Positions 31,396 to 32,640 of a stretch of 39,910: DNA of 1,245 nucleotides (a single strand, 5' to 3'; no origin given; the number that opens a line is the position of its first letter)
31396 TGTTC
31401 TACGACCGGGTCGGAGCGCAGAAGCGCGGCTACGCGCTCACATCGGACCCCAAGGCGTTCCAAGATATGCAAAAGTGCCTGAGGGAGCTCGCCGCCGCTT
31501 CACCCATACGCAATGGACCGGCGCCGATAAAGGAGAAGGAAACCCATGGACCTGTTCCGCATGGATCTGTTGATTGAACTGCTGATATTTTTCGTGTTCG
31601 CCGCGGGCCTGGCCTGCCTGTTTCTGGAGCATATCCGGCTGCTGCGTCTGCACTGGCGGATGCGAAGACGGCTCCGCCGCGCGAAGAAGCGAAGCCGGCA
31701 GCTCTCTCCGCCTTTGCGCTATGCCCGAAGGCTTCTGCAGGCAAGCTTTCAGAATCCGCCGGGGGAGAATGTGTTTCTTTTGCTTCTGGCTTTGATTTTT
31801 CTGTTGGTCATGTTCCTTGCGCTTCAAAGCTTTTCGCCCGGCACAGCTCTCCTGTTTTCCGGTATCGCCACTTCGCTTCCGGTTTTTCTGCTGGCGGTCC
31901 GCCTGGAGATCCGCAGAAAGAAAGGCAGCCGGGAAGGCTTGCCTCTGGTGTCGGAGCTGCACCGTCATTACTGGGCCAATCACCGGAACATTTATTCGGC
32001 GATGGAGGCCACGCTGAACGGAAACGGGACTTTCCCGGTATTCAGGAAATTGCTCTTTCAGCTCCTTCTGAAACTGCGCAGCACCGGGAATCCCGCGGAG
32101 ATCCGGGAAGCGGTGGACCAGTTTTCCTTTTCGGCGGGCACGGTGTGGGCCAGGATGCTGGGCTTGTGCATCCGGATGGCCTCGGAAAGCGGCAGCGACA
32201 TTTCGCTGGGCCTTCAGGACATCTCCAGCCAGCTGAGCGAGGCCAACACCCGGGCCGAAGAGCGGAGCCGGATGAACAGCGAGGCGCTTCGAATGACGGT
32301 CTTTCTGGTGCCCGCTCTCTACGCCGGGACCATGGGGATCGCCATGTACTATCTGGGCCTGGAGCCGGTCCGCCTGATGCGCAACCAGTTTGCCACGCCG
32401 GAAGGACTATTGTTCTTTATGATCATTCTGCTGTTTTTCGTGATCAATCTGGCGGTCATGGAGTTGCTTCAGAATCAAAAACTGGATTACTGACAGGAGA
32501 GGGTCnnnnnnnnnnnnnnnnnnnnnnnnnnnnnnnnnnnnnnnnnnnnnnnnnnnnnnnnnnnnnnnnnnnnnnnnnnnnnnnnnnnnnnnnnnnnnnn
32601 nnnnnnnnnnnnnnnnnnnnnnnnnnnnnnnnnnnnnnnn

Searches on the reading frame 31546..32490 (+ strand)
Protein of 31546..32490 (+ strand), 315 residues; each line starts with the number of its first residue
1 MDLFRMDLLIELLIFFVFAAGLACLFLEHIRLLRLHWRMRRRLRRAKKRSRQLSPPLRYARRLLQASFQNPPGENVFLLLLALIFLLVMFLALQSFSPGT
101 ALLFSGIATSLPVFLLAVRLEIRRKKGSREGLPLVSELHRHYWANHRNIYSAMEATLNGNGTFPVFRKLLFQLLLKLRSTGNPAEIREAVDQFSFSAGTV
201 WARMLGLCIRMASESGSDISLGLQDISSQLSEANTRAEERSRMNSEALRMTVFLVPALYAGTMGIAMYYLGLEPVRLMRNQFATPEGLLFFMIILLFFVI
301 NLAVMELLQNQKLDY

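Call 8: search_protein_families(library=pfam, max_evalue=1, proteins=[window:31546-32490:+])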
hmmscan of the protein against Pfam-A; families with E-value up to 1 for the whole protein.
window:31546-32490:+ (315 aa): 1 family
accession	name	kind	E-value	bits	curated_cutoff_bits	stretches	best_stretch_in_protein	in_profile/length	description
PF06305.16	LapA_dom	-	0.057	13.8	28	1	6-53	17-63/64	Lipopolysaccharide assembly protein A domain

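Call 9: search_protein_families(library=ncbifam, max_evalue=1, proteins=[window:31546-32490:+])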
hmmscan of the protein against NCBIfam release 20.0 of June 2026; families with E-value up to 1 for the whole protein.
window:31546-32490:+ (315 aa): 1 family
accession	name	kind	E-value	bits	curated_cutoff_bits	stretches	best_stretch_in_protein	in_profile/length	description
NF006520.0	PRK08965.1-4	equivalog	0.15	11.9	175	1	76-122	4-51/162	Na+/H+ antiporter subunit E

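Call 59: search_protein_families(library=pfam, alignment_id=A5, max_evalue=5)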
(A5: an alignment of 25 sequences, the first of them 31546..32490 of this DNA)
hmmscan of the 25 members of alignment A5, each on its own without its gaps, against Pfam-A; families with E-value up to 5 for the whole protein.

A. member 1, window:31546-32490:+ (315 aa): 2 families
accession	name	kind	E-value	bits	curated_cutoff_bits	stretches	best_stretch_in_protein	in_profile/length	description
PF06305.16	LapA_dom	-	0.057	13.8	28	1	6-53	17-63/64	Lipopolysaccharide assembly protein A domain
PF20990.2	DUF2207_C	-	2.4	8.3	33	1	223-305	111-185/247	Predicted membrane protein (DUF2207) C-terminal domain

B. families by the number of members that match (of 25 scanned): 27 families (the first 25 are shown)
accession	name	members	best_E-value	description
PF04246.17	RseC_MucC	6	0.13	Positive regulator of sigma(E), RseC/MucC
PF20990.2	DUF2207_C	4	0.00056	Predicted membrane protein (DUF2207) C-terminal domain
PF03899.21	ATP-synt_I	4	0.00057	ATP synthase I chain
PF00482.28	T2SSF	2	0.049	Type II secretion system (T2SS), protein F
PF02038.21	ATP1G1_PLM_MAT8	1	0.014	ATP1G1/PLM/MAT8 family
PF24709.1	DUF7670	1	0.022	Domain of unknown function (DUF7670)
PF09843.14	DUF2070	1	0.035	Predicted membrane protein (DUF2070)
PF11157.13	DUF2937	1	0.055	Protein of unknown function (DUF2937)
PF06305.16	LapA_dom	1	0.057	Lipopolysaccharide assembly protein A domain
PF02322.20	Cyt_bd_oxida_II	1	0.058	Cytochrome bd terminal oxidase subunit II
PF18927.5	CrtO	1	0.058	Glycosyl-4,4'-diaponeurosporenoate acyltransferase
PF07344.16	Amastin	1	0.06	Amastin surface glycoprotein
PF18159.6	S_4TM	1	0.063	SMODS-associating 4TM effector domain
PF07362.18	CcdA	1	0.076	Post-segregation antitoxin CcdA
PF19629.4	DUF6133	1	0.079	Family of unknown function (DUF6133)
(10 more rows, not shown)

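Call 60: search_solved_structures(query=A5, max_evalue=10)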
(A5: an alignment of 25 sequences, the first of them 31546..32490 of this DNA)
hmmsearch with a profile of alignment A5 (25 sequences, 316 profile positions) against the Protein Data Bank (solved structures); distinct sequences matched with E-value up to 10: 0.
